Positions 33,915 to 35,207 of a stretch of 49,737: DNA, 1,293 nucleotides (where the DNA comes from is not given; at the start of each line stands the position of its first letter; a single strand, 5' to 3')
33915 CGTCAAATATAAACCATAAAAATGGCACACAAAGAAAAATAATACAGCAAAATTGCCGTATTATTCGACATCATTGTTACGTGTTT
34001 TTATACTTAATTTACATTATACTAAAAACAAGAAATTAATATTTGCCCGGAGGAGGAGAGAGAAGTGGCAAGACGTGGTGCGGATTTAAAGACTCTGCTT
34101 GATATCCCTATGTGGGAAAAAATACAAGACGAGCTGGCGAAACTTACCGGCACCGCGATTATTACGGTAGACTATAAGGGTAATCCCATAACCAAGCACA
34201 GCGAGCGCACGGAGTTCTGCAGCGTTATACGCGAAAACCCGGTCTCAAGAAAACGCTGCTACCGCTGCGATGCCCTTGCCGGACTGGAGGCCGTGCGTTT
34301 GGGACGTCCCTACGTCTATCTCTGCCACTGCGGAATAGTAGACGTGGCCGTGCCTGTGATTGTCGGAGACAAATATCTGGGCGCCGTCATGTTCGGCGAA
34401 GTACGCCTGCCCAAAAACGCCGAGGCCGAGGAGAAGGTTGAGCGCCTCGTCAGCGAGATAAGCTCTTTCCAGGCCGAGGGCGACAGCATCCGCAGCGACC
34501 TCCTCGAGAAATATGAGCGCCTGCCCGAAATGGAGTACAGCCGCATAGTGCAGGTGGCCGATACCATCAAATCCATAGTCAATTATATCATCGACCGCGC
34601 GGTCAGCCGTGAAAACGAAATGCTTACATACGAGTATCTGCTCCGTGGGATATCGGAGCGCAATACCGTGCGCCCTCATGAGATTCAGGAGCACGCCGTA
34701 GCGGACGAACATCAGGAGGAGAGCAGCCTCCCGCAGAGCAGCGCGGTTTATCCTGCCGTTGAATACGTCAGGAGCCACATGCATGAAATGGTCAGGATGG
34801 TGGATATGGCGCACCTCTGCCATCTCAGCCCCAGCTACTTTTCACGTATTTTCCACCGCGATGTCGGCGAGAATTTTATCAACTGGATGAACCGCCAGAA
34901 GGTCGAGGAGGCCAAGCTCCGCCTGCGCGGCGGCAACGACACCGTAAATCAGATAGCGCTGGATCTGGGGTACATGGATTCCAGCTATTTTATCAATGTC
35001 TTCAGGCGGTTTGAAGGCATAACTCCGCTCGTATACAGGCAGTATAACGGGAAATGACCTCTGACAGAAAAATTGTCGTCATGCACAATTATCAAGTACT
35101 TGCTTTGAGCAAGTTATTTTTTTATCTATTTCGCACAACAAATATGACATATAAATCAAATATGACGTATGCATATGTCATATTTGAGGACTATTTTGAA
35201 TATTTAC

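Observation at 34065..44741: Terminator-bounded cassette: PocR/AraC sensor, three hydrolase-membrane fusion paralogues, G1P-dehydrogenase-like enzyme and glycerol kinase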

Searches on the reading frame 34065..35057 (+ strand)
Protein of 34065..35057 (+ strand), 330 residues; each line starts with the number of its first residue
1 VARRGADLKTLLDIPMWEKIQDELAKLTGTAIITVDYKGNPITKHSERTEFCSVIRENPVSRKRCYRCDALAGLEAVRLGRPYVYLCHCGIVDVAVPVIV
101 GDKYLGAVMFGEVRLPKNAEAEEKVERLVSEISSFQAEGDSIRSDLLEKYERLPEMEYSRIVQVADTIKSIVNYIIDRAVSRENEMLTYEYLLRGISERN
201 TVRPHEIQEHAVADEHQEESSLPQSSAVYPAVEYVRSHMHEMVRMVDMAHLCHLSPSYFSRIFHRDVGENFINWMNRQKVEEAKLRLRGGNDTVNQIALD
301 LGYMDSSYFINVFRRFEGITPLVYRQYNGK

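Call 3: search_protein_families(library=pfam, proteins=[window:34065-35057:+], max_evalue=0.1)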
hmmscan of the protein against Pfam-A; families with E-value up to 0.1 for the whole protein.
window:34065-35057:+ (330 aa): 6 families
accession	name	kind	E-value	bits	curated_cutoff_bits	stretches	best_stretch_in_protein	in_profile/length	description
PF10114.15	PocR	-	3.6e-45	154.1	23.9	1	11-178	2-160/162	Sensory domain found in PocR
PF12833.13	HTH_18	-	1.6e-19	70.4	33.6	1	249-326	2-79/80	Helix-turn-helix domain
PF00165.29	HTH_AraC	-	2.2e-16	60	26.6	2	289-326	6-42/42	Bacterial regulatory helix-turn-helix proteins, AraC family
PF04912.19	Dynamitin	-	0.02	14.7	31.8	1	120-238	92-212/396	Dynamitin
PF02696.19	SelO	-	0.054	12.7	22.8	1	265-329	12-75/466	Protein adenylyltransferase SelO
PF05600.17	CDK5RAP3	-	0.059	12.6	22.6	1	121-199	151-232/502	CDK5 regulatory subunit-associated protein 3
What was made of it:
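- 34065..35057 (+): PocR-sensor/AraC-HTH transcriptional regulator (330 aa). PF10114 E 3.6e-45 and PF12833 E 1.6e-19 (call 3).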

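Call 4: search_protein_families(library=ncbifam, proteins=[window:34065-35057:+], max_evalue=0.1)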
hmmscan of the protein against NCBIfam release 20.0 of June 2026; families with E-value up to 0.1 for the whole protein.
window:34065-35057:+ (330 aa): 32 families (the best 25 are shown)
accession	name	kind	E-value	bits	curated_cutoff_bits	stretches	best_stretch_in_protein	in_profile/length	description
NF047788.1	TransRegPocR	equivalog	2.7e-53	181.2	500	1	11-327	4-290/296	transcriptional regulator PocR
NF007860.0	PRK10572.1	equivalog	1.3e-20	73.5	208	1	216-327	173-284/292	arabinose operon transcriptional regulator AraC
TIGR04094.1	adjacent_YSIRK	equivalog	5.9e-18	65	200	1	222-325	281-383/383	YSIRK-targeted surface antigen transcriptional regulator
NF047455.1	TF_Staph_AryK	equivalog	9.8e-17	60.4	850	1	220-326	151-257/759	transcriptional regulator AryK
NF006902.0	PRK09393.1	equivalog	4.6e-11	42.5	425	1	224-326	218-320/327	transcriptional regulator FtrA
NF033869.1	viru_reg_Rsp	equivalog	2.6e-10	39.4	400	1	226-327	147-248/701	AraC family transcriptional regulator Rsp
NF010026.0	PRK13501.1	equivalog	6.8e-10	38.6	363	1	240-326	187-276/290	HTH-type transcriptional activator RhaR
NF007693.0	PRK10371.1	equivalog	1.9e-09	37.2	253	1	206-326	178-298/309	transcriptional regulator MelR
NF049932.1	TranspRegBtr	equivalog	9.6e-09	34.3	900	1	224-326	162-264/531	bacillibactin transport transcriptional regulator Btr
TIGR02297.1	HpaA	equivalog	9.9e-09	34.8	274.65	1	279-326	239-286/287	4-hydroxyphenylacetate catabolism regulatory protein HpaA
NF012144.2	ramA_TF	equivalog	2e-08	34.6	180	1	231-328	10-107/108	RamA family antibiotic efflux transcriptional regulator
NF010028.0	PRK13503.1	equivalog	1.2e-07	31.4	288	1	218-326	163-271/278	HTH-type transcriptional activator RhaS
NF007633.0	PRK10296.1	equivalog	2.1e-07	30.7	264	1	244-326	191-273/280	transcriptional regulator ChbR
NF049968.1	QhpR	equivalog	4.3e-07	29.4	250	1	212-325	174-284/284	AraC-like transcriptional regulator QhpR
NF011732.0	PRK15185.1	equivalog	1.3e-06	27.9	354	1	239-324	219-303/309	transcriptional regulator HilD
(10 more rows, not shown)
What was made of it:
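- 34065..35057 (+): NCBIfam PocR scores 181 bits against a 500-bit cut-off (call 4).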
